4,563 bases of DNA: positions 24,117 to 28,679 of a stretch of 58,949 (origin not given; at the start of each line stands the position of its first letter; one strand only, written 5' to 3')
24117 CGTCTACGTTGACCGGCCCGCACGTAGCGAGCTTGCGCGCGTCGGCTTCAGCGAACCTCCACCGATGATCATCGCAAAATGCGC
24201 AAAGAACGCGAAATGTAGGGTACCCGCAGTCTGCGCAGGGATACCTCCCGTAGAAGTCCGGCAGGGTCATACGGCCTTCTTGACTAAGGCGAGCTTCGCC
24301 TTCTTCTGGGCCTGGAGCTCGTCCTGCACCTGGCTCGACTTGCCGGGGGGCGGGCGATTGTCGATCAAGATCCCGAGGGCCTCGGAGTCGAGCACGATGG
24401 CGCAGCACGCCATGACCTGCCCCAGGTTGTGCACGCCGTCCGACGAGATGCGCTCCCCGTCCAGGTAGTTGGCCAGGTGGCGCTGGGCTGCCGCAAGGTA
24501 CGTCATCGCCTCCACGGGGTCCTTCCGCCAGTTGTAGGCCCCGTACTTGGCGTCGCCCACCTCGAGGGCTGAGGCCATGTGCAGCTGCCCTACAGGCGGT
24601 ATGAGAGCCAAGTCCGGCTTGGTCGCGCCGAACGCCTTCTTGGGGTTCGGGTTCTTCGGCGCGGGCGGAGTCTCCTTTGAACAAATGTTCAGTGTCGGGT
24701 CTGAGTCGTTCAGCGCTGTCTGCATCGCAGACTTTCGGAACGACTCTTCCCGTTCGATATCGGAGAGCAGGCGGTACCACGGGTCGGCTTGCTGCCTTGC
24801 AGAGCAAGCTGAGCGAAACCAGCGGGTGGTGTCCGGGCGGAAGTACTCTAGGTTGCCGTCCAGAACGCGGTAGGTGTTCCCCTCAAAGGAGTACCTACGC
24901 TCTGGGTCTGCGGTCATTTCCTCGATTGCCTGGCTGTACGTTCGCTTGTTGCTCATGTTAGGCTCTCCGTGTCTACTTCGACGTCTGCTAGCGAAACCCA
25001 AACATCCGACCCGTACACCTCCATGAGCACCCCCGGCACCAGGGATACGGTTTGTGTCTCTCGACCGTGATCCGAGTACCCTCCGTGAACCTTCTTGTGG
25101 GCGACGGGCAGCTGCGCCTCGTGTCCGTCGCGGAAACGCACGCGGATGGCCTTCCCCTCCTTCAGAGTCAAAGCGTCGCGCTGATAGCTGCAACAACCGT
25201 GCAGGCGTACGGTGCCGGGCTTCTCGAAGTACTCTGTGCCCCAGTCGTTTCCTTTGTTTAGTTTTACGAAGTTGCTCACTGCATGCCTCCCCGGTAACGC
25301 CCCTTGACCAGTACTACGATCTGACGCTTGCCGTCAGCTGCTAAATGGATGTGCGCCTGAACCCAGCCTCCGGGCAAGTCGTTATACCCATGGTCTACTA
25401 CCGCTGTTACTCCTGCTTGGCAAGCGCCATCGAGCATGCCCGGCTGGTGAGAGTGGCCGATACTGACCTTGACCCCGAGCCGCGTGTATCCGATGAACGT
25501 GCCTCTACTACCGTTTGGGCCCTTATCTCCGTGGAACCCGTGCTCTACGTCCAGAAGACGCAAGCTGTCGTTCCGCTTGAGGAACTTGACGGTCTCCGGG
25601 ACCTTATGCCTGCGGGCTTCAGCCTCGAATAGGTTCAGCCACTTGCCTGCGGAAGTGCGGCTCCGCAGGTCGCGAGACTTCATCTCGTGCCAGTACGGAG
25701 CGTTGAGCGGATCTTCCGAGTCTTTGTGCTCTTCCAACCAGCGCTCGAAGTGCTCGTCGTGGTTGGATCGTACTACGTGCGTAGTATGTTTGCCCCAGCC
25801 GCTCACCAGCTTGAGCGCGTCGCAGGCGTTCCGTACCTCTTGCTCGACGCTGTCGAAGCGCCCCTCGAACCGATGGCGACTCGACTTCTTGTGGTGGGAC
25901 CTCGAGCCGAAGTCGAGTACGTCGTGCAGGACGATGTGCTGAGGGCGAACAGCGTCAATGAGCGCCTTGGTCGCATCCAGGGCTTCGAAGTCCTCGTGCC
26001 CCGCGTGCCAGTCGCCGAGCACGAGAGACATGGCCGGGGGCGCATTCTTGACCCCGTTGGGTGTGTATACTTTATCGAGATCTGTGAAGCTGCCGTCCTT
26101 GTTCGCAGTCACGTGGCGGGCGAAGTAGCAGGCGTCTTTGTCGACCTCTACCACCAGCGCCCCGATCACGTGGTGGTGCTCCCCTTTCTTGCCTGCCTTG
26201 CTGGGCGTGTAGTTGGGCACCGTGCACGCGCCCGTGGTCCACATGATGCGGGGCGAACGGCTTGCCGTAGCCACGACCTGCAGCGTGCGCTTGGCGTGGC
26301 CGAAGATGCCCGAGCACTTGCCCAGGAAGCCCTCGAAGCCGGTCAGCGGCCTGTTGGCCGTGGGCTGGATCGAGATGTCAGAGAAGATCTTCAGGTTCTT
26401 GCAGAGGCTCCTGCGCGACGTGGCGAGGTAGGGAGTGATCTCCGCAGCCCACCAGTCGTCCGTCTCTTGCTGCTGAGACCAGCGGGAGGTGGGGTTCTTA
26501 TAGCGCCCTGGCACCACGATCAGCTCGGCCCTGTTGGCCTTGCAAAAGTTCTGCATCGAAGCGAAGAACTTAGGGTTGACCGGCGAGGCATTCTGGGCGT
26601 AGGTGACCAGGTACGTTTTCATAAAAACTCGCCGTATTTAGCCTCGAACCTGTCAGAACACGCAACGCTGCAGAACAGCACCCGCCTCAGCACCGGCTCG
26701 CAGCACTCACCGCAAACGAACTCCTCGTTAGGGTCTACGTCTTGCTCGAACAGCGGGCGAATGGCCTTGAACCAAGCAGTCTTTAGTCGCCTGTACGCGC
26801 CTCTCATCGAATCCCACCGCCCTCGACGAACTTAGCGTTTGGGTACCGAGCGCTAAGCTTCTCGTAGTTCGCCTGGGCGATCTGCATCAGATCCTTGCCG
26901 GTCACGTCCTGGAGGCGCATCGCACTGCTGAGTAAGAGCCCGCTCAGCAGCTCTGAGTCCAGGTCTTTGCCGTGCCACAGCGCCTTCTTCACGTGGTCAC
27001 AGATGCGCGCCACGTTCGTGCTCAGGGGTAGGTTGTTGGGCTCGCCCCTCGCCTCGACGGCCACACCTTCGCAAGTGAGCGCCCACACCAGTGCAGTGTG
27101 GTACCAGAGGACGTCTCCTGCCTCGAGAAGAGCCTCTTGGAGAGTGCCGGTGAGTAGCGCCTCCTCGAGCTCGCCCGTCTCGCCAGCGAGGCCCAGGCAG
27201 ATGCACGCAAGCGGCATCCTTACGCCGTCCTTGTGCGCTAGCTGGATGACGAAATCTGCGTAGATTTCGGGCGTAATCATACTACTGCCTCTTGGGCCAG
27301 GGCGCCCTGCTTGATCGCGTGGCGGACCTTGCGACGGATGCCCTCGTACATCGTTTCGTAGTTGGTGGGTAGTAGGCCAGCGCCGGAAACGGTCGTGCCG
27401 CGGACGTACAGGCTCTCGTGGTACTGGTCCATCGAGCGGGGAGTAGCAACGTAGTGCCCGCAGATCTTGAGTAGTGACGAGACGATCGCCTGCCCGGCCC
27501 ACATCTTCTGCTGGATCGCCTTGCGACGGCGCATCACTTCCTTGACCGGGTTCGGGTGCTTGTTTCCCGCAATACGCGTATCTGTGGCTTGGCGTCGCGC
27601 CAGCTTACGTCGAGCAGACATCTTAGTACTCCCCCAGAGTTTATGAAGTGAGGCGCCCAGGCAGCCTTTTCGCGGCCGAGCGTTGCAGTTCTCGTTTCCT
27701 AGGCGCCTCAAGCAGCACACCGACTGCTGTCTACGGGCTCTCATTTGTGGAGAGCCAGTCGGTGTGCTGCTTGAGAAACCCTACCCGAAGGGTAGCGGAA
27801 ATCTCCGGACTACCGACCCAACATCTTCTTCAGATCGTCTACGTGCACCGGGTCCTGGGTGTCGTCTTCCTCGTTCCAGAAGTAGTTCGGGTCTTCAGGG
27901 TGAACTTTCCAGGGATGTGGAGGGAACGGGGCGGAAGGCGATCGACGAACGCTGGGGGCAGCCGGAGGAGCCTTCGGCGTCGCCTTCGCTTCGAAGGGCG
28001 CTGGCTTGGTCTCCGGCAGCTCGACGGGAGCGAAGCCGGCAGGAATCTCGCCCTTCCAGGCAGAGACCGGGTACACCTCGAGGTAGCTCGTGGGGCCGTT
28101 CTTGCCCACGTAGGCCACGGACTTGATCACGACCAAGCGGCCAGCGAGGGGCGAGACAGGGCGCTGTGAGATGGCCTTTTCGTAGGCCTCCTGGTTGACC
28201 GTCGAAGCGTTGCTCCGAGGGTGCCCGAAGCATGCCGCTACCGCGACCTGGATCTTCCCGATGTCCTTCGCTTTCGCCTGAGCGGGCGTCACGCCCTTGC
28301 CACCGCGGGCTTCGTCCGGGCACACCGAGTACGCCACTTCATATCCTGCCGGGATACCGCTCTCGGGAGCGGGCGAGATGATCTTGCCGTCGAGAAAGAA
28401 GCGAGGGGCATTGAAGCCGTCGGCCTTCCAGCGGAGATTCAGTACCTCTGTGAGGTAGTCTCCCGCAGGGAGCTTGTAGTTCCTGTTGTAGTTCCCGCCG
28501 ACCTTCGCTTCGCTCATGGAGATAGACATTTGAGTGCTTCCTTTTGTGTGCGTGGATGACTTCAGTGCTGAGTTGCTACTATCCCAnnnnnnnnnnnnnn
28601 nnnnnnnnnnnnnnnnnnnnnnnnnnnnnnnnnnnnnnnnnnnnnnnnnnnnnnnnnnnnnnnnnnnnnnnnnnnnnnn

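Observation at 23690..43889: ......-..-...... palindrome at three of four TTGACT early promoters: candidate operator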

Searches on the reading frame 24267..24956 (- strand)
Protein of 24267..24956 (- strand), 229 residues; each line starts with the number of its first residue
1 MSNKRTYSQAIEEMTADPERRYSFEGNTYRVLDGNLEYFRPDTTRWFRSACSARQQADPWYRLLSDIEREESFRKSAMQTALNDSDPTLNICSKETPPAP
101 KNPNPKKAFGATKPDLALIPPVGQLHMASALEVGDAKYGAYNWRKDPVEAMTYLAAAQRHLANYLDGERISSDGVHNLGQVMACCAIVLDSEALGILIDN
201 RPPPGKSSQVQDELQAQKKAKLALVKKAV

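Call 45: search_protein_families(library=pfam, proteins=[window:24267-24956:-], max_evalue=0.01)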
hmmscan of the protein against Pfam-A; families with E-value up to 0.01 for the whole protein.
window:24267-24956:- (229 aa): 1 family
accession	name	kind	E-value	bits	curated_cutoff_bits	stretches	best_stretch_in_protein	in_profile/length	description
PF18909.5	dGTP_diPhyd_N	-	3.1e-22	78.8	27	1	104-201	2-99/99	dATP/dGTP diphosphohydrolase, N-terminal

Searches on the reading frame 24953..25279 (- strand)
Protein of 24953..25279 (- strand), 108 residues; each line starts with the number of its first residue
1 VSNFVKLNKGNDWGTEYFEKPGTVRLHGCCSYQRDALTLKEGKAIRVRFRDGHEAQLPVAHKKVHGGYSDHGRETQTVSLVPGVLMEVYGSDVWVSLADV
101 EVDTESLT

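Call 45: search_protein_families(library=pfam, proteins=[window:24953-25279:-], max_evalue=0.01)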
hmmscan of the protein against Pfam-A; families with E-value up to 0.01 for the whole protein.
window:24953-25279:- (108 aa): 0 families

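Call 86: search_protein_families(library=phrogs, proteins=[window:24953-25279:-], max_evalue=0.01)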
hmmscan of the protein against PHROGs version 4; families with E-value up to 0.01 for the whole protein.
window:24953-25279:- (108 aa): 0 families

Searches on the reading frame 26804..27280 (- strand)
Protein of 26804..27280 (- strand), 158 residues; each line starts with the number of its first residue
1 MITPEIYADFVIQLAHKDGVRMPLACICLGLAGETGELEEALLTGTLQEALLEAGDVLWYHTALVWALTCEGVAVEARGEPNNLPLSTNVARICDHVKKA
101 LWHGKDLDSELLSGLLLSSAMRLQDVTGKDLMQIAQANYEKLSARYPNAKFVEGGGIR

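Call 45: search_protein_families(library=pfam, proteins=[window:26804-27280:-], max_evalue=0.01)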
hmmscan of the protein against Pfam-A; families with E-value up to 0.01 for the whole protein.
window:26804-27280:- (158 aa): 1 family
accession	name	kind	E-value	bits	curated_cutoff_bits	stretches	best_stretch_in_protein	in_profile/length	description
PF03819.22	MazG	-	0.00045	20.9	22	0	29-63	8-42/74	MazG nucleotide pyrophosphohydrolase domain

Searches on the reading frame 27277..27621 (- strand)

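Call 45: search_protein_families(library=pfam, proteins=[window:27277-27621:-], max_evalue=0.01)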
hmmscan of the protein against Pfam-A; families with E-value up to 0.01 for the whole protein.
window:27277-27621:- (114 aa): 1 family
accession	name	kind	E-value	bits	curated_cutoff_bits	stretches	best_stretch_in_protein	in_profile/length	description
PF11081.13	Adeno_L433K_22K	-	0.0071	16.9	19.2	1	3-74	90-163/168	Adenovirus L4-33K/L4-22K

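Call 86: search_protein_families(library=phrogs, proteins=[window:27277-27621:-], max_evalue=0.01)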
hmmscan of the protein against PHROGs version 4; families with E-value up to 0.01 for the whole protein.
window:27277-27621:- (114 aa): 0 families

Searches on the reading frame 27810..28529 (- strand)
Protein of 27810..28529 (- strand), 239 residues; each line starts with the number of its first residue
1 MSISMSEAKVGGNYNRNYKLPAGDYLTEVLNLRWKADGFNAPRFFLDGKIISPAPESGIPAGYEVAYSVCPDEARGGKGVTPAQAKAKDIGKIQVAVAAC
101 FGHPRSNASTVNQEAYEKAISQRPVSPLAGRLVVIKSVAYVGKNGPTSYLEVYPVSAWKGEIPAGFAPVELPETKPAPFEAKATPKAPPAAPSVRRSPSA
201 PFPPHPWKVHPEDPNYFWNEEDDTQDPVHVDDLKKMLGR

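Call 47: search_protein_families(library=pfam, proteins=[window:27810-28529:-], max_evalue=0.01)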
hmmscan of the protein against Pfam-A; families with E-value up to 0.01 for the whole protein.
window:27810-28529:- (239 aa): 0 families

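Call 82: search_protein_families(library=ncbifam, proteins=[window:27810-28529:-], max_evalue=0.1)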
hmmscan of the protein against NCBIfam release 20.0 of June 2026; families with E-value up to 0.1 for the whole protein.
window:27810-28529:- (239 aa): 0 families

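Call 86: search_protein_families(library=phrogs, proteins=[window:27810-28529:-], max_evalue=0.01)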
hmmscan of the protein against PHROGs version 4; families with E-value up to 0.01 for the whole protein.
window:27810-28529:- (239 aa): 0 families
